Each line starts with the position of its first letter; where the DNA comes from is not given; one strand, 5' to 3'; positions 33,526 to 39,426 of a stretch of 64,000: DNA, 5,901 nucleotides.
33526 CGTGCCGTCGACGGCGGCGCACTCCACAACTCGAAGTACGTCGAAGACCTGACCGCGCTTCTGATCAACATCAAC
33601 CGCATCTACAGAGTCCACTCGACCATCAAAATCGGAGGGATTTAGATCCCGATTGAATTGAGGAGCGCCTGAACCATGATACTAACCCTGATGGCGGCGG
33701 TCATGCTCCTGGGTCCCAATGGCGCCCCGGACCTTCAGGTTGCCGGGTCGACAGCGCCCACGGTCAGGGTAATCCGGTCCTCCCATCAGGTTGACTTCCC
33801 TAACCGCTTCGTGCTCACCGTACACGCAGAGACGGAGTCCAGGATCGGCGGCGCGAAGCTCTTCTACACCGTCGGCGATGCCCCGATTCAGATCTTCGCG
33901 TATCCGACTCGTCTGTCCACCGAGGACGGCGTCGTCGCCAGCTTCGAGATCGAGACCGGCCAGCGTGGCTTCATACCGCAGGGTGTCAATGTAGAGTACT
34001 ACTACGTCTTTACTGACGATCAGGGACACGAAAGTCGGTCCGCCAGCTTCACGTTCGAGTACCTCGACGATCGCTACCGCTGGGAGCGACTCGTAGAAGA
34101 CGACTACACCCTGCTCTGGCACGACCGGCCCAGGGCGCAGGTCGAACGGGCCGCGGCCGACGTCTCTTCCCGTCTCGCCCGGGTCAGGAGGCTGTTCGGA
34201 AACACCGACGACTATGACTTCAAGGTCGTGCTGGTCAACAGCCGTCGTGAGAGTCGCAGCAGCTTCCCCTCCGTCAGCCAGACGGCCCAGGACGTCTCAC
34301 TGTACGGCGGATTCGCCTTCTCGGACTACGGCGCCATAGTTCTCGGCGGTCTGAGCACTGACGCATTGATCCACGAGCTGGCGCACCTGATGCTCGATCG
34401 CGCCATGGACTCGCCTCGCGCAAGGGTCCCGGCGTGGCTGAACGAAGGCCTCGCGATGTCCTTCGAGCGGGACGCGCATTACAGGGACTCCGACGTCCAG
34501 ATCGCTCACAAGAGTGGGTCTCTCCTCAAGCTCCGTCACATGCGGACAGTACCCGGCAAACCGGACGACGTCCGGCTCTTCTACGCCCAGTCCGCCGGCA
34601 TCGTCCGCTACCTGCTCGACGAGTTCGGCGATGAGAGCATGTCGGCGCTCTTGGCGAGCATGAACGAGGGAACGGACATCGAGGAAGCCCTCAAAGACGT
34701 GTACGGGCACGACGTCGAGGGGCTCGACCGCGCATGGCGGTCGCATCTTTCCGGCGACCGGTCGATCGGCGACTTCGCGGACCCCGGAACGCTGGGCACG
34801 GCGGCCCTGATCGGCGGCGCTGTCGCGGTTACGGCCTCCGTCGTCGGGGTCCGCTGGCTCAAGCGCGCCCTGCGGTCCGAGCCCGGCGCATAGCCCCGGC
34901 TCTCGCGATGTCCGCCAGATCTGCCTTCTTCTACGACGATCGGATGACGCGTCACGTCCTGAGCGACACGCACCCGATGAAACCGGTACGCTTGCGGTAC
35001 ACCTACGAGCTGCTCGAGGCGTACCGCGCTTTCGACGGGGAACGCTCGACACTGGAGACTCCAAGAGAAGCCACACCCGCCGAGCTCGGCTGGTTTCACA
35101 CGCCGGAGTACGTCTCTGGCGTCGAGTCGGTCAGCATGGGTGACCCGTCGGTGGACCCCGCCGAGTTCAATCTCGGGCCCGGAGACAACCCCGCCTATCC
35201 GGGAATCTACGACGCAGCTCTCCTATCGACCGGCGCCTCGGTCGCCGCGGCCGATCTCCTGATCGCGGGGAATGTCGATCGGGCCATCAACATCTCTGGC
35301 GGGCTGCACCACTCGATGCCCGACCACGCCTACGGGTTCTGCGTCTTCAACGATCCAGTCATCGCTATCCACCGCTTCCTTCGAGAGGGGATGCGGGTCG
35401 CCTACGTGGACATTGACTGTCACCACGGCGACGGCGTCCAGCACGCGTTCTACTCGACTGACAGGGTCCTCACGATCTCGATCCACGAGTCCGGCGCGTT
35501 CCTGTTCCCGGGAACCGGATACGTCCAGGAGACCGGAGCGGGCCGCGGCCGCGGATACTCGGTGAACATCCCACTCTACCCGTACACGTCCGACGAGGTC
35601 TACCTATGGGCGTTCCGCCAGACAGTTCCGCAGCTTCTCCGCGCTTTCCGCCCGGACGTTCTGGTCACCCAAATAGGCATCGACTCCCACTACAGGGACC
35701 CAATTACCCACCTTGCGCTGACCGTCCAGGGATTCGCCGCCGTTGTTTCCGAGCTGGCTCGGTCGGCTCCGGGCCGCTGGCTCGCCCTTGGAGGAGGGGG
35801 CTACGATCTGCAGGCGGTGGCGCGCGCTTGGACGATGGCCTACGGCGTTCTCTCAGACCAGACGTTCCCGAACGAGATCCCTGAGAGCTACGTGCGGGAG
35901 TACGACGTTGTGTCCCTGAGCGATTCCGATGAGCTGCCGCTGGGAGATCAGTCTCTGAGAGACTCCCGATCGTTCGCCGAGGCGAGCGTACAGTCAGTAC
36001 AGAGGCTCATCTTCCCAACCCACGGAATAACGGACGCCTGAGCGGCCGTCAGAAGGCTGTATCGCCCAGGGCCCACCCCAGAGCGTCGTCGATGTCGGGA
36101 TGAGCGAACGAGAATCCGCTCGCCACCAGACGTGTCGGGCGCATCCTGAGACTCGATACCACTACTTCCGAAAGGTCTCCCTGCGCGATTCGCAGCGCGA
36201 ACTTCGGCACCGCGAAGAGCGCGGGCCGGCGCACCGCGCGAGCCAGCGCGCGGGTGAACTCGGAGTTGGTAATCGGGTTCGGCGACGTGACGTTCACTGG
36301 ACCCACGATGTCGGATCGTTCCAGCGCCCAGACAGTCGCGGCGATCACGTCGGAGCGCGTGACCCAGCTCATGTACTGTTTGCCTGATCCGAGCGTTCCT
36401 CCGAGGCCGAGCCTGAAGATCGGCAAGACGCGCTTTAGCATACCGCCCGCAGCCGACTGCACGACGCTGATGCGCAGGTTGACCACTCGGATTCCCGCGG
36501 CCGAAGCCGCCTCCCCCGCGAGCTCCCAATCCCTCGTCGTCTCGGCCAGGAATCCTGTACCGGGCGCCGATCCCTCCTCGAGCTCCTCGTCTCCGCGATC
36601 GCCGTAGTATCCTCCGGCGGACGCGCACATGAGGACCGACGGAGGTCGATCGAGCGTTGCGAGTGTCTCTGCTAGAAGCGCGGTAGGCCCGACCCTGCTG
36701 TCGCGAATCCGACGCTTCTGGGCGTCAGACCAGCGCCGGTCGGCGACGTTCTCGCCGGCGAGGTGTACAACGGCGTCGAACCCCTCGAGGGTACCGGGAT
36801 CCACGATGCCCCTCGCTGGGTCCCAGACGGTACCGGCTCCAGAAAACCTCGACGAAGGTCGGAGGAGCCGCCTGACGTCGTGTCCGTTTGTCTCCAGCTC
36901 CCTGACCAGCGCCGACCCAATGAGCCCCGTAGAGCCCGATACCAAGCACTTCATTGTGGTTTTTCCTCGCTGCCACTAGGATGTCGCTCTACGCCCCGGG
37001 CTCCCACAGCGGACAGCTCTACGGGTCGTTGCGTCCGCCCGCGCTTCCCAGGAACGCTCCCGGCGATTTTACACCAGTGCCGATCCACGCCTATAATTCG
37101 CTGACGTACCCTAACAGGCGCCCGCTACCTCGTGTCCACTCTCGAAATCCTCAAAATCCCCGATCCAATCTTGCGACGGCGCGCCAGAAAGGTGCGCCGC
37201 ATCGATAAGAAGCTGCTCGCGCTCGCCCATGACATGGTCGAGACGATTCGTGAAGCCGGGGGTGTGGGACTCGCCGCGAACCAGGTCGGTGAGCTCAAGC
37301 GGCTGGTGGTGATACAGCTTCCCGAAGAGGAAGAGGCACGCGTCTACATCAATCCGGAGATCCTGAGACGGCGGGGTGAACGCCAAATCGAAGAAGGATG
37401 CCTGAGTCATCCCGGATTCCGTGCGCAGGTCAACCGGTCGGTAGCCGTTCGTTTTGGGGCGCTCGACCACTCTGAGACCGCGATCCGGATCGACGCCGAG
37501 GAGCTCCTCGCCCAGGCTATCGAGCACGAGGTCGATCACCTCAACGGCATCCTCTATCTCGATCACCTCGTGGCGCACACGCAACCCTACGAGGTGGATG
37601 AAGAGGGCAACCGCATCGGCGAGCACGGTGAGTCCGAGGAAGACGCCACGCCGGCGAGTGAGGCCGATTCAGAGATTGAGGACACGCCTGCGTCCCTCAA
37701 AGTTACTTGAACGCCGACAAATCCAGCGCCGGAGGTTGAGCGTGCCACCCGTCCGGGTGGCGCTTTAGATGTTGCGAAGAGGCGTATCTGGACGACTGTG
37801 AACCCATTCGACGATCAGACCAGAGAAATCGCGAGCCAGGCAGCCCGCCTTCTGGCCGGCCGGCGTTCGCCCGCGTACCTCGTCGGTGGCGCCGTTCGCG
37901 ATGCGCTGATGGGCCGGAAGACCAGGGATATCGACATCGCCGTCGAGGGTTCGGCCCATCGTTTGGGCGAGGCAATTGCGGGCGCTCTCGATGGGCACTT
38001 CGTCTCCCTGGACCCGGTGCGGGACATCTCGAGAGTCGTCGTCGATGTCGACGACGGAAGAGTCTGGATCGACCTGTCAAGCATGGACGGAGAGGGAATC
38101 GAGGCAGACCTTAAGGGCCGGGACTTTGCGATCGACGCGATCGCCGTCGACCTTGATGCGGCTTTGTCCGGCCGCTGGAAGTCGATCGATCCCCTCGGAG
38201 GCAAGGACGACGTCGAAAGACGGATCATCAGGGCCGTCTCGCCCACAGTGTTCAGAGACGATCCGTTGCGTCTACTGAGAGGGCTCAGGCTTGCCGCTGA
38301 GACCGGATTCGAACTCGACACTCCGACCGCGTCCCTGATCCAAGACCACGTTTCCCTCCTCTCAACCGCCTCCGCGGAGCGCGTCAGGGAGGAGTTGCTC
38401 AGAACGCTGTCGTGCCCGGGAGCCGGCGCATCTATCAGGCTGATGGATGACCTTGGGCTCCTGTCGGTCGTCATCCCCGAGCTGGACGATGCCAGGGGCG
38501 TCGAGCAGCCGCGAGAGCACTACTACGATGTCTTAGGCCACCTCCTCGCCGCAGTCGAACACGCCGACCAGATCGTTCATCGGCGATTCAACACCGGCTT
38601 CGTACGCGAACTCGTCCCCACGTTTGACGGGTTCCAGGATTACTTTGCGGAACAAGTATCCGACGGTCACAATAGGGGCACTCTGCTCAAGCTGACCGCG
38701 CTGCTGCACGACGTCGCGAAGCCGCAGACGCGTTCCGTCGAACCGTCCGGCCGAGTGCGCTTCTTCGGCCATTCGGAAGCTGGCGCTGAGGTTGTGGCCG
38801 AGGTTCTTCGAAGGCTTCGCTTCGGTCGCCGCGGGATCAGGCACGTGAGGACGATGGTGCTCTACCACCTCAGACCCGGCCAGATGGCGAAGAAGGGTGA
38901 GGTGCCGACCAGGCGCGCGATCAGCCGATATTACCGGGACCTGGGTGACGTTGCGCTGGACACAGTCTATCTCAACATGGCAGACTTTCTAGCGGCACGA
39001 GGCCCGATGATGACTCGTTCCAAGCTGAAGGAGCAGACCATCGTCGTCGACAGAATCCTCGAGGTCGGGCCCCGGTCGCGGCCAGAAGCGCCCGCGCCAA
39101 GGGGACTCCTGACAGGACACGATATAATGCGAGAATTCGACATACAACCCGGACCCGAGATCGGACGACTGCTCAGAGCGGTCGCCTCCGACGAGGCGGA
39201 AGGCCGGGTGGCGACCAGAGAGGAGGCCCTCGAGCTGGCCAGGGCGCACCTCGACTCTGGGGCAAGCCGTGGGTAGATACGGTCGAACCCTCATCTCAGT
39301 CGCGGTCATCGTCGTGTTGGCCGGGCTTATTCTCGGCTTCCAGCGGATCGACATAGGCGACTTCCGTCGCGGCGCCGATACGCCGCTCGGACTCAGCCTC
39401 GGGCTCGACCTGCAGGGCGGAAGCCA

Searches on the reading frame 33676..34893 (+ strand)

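Call 54: search_protein_families(library=pfam, proteins=[window:33676-34893:+], max_evalue=0.00001)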
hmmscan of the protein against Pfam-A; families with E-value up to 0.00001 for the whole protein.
window:33676-34893:+ (405 aa): 1 family
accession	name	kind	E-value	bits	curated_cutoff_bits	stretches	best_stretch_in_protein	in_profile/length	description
PF13485.12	Peptidase_MA_2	-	4.4e-28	98.9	32.4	1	209-358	42-199/201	Peptidase MA superfamily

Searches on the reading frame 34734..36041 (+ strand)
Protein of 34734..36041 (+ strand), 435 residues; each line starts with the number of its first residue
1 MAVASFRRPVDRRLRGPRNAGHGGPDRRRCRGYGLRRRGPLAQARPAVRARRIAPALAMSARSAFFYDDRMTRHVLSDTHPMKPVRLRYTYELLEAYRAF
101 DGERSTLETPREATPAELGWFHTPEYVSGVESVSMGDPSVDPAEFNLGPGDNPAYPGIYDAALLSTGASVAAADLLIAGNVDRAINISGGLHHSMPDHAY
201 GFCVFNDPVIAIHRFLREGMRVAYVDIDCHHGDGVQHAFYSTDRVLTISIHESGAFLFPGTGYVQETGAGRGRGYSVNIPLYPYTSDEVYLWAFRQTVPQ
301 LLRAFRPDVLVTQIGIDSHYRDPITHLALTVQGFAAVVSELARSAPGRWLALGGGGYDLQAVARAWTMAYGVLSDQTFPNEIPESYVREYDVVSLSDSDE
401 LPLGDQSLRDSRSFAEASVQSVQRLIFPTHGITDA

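Call 54: search_protein_families(library=pfam, proteins=[window:34734-36041:+], max_evalue=0.00001)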
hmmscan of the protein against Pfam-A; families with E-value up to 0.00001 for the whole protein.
window:34734-36041:+ (435 aa): 1 family
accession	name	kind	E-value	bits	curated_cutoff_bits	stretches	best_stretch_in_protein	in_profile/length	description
PF00850.24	Hist_deacetyl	-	6.6e-86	288.8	27.9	1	80-370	1-295/298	Histone deacetylase domain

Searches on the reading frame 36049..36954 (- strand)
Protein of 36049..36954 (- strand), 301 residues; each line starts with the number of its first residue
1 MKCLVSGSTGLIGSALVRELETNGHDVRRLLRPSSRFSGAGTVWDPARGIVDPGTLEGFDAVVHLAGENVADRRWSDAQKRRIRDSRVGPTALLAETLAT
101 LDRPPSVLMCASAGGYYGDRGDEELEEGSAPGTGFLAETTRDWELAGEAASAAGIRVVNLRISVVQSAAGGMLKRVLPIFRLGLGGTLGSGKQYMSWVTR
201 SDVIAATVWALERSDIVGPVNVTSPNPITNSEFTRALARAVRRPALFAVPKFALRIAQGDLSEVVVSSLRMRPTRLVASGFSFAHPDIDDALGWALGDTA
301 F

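Call 54: search_protein_families(library=pfam, proteins=[window:36049-36954:-], max_evalue=0.00001)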
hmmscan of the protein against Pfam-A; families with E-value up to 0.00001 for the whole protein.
window:36049-36954:- (301 aa): 2 families
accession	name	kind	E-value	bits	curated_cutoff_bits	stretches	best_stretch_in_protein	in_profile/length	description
PF01370.27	Epimerase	-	2.5e-16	60.3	20.9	1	4-215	2-229/240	NAD dependent epimerase/dehydratase family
PF08338.16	DUF1731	-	4e-14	52.5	27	1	249-294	1-46/47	Domain of unknown function (DUF1731)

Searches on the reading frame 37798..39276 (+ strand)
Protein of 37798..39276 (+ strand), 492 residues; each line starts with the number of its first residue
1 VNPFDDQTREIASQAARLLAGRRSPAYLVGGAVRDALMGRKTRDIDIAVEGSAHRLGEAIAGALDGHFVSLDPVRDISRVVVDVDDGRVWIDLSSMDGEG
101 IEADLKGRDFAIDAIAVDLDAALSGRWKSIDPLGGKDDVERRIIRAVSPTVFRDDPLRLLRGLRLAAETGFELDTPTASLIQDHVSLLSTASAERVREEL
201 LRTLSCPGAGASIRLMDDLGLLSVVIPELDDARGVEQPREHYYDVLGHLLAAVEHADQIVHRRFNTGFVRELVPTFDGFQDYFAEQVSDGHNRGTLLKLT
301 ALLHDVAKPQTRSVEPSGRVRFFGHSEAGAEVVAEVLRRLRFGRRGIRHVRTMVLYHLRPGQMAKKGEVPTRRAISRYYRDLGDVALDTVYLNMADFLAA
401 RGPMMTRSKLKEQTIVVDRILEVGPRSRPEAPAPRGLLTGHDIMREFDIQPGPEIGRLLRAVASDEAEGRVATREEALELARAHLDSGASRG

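Call 12: search_protein_families(library=pfam, proteins=[window:37798-39276:+], max_evalue=0.01)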
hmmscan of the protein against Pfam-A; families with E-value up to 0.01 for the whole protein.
window:37798-39276:+ (492 aa): 4 families
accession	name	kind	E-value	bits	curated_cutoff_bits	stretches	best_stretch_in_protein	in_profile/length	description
PF12627.12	PolyA_pol_RNAbd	-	2.2e-15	56.6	22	1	170-232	1-63/64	Probable RNA and SrmB- binding site of polymerase A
PF01743.26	PolyA_pol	-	2.9e-15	57.2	23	1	26-145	1-126/126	Poly A polymerase head domain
PF01966.28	HD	-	4.8e-09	36.9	22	1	293-374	23-104/116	HD domain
PF13735.12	tRNA_NucTran2_2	-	9.3e-06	26.1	27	1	438-478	105-145/149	tRNA nucleotidyltransferase domain 2 putative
